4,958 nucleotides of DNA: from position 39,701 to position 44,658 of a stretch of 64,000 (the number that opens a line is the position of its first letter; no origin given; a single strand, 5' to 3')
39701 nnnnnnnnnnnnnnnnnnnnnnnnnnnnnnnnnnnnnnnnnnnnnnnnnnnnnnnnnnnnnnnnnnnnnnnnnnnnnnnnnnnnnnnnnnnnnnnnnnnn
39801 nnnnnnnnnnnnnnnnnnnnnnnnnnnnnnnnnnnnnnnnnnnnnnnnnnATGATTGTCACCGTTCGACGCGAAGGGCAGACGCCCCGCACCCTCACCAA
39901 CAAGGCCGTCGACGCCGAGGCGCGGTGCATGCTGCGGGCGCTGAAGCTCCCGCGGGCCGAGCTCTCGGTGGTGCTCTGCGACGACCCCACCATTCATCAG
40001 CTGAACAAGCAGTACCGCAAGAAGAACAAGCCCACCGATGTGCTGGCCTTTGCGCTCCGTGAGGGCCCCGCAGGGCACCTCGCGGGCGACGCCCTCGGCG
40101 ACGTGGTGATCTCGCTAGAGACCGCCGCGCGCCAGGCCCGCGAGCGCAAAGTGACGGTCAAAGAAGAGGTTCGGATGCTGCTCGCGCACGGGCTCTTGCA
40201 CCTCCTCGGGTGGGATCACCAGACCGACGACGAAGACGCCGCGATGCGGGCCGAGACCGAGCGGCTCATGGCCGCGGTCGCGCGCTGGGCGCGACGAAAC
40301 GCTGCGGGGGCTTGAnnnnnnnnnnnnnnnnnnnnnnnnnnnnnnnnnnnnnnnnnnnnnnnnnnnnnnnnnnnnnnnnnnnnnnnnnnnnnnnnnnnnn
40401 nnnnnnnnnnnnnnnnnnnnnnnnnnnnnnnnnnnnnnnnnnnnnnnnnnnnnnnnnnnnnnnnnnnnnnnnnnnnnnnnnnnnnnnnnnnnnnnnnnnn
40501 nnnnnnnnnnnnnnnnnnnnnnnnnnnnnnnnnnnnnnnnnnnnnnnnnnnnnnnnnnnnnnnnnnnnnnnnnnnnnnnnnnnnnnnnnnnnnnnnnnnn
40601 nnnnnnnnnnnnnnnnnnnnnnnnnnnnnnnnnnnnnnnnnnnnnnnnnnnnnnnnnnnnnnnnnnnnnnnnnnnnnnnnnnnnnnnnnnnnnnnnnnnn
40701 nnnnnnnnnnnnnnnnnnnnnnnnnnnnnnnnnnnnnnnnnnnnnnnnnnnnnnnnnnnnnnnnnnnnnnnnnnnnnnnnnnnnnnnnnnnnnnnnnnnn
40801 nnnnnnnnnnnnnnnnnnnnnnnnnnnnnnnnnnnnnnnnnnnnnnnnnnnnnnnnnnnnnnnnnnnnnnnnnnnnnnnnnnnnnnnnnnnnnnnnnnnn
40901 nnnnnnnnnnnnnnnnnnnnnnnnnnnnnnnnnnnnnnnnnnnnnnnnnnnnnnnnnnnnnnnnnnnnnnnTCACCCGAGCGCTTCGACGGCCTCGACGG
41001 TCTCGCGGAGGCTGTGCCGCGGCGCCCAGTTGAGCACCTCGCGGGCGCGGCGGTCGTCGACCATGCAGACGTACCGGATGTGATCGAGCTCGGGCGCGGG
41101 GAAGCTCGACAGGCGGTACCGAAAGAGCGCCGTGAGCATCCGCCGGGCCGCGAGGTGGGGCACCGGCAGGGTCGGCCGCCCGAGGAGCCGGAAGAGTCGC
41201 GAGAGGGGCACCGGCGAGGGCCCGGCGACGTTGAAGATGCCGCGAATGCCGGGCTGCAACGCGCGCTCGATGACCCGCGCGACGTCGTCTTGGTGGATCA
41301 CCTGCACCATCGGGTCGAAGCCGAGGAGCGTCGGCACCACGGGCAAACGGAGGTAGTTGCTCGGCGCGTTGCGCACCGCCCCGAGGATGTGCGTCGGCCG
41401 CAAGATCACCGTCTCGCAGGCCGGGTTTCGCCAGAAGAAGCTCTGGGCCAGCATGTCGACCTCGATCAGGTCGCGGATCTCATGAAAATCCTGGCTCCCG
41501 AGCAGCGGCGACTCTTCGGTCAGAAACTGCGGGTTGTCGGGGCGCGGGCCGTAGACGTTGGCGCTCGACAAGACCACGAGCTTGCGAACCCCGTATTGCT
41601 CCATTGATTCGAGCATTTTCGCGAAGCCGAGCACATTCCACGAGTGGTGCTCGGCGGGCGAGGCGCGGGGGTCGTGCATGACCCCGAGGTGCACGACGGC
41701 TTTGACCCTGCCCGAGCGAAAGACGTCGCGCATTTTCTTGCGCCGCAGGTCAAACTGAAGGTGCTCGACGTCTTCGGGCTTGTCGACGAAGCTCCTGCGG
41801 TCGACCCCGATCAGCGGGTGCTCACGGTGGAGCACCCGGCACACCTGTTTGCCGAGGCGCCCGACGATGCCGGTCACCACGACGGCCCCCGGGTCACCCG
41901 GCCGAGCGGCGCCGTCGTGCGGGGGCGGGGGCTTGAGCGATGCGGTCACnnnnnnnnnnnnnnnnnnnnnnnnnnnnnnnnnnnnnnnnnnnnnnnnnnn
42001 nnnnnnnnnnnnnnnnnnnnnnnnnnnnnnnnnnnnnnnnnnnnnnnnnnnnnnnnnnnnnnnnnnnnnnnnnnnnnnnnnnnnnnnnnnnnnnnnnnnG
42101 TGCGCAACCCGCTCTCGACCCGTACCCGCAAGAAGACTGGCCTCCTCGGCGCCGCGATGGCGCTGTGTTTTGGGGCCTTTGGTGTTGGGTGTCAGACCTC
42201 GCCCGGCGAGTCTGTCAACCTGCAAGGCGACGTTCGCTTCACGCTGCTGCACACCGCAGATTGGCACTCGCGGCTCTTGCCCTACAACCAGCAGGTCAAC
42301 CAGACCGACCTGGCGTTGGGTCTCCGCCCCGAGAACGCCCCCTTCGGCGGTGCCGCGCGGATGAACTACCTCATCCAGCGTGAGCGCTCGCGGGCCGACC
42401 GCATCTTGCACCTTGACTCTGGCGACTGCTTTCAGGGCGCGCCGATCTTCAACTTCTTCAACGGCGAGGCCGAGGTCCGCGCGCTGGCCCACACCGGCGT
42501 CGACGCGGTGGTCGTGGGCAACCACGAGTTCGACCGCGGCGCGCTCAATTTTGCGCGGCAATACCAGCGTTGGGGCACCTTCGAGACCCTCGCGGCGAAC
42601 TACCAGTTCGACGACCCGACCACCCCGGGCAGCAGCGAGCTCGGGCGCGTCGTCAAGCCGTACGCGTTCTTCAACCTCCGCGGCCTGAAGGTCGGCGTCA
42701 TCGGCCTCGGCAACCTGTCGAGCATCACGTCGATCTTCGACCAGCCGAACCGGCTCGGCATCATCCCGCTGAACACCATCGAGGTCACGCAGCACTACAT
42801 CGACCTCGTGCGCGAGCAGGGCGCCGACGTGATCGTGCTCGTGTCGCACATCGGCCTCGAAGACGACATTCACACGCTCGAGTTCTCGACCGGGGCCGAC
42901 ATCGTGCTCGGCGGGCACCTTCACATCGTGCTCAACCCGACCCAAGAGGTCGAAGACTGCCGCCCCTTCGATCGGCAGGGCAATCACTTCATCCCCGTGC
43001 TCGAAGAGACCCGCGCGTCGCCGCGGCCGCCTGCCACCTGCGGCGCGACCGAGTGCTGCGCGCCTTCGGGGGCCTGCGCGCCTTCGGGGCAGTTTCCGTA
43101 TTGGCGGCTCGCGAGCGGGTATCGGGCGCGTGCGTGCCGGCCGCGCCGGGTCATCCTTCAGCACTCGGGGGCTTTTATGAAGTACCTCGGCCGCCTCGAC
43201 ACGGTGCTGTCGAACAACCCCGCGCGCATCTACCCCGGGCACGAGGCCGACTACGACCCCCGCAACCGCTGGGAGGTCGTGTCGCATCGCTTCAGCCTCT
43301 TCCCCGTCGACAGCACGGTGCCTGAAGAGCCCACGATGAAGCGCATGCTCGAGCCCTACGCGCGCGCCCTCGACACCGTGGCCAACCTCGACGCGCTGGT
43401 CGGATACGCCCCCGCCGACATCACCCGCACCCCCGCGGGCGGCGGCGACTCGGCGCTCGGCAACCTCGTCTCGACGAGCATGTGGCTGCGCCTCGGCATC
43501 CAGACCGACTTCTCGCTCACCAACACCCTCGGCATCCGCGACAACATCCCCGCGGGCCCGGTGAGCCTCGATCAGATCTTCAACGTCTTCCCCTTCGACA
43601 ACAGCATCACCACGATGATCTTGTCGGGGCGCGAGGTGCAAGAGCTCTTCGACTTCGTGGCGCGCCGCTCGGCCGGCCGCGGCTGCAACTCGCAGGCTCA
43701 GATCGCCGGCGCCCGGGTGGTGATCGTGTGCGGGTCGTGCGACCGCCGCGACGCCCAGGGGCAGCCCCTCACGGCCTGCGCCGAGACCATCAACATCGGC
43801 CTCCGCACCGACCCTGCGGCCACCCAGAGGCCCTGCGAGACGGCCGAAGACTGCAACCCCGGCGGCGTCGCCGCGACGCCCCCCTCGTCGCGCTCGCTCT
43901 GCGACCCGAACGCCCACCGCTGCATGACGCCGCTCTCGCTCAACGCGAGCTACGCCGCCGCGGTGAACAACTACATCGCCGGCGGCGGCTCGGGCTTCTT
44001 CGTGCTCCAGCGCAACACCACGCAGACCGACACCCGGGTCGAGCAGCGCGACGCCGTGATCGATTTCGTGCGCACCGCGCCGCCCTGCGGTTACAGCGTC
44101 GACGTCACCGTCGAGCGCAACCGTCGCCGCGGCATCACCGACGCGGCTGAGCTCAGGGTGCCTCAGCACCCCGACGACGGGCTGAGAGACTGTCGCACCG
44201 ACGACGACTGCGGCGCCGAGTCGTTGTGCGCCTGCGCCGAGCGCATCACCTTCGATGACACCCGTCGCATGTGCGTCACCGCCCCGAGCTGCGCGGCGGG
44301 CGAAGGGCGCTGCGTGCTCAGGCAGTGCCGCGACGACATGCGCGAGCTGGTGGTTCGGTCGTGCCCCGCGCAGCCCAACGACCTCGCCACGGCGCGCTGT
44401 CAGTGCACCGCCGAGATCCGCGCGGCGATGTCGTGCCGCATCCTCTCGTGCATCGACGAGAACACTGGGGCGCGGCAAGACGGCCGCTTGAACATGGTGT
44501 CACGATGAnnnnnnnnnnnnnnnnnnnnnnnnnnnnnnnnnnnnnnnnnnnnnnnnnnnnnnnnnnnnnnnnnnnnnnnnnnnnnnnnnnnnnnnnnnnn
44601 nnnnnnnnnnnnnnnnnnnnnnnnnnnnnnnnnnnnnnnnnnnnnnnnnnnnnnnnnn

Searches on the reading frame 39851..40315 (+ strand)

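Call 27: search_protein_families(library=pfam, proteins=[window:39851-40315:+], max_evalue=0.01)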
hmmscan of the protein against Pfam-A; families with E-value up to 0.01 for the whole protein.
window:39851-40315:+ (154 aa): 2 families
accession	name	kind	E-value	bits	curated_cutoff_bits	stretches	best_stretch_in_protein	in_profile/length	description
PF02130.23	YbeY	-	8.7e-37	126.3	25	1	29-141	20-127/129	Endoribonuclease YbeY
PF04450.18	BSP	-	0.0084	16.4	23.8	1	46-152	40-139/207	Peptidase of plants and bacteria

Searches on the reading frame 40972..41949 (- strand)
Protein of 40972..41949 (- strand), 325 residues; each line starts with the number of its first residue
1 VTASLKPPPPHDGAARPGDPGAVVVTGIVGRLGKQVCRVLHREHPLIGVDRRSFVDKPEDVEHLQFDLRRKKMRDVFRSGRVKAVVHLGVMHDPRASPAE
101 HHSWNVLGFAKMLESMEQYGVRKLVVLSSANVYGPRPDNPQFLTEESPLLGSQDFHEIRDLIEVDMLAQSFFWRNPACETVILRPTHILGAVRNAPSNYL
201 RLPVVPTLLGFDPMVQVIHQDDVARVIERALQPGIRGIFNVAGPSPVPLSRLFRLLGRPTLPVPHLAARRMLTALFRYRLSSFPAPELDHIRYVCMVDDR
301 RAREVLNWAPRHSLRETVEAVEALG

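Call 34: search_protein_families(library=pfam, proteins=[window:40972-41949:-], max_evalue=0.001)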
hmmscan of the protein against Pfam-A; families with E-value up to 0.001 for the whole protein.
window:40972-41949:- (325 aa): 4 families
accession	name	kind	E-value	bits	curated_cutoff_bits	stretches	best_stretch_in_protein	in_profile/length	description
PF01370.27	Epimerase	-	2.8e-19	69.9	20.9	1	23-241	1-239/240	NAD dependent epimerase/dehydratase family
PF16363.11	GDP_Man_Dehyd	-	4.8e-11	43.1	27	1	25-149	2-147/332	GDP-mannose 4,6 dehydratase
PF01073.25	3Beta_HSD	-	2.8e-05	23.7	22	1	24-191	1-184/280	3-beta hydroxysteroid dehydrogenase/isomerase family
PF13460.12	NAD_binding_10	-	6.5e-05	23.3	27.2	1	29-231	3-181/184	NAD(P)H-binding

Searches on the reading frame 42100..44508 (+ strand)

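Call 34: search_protein_families(library=pfam, proteins=[window:42100-44508:+], max_evalue=0.001)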
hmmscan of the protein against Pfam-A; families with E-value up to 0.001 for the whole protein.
window:42100-44508:+ (802 aa): 2 families
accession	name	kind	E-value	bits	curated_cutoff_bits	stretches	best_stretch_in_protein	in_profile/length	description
PF02872.23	5_nucleotid_C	-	2.1e-20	73.9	23.6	1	437-542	5-110/158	5'-nucleotidase, C-terminal domain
PF00149.33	Metallophos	-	1.9e-08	35.4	21.5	1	48-276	2-190/191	Calcineurin-like phosphoesterase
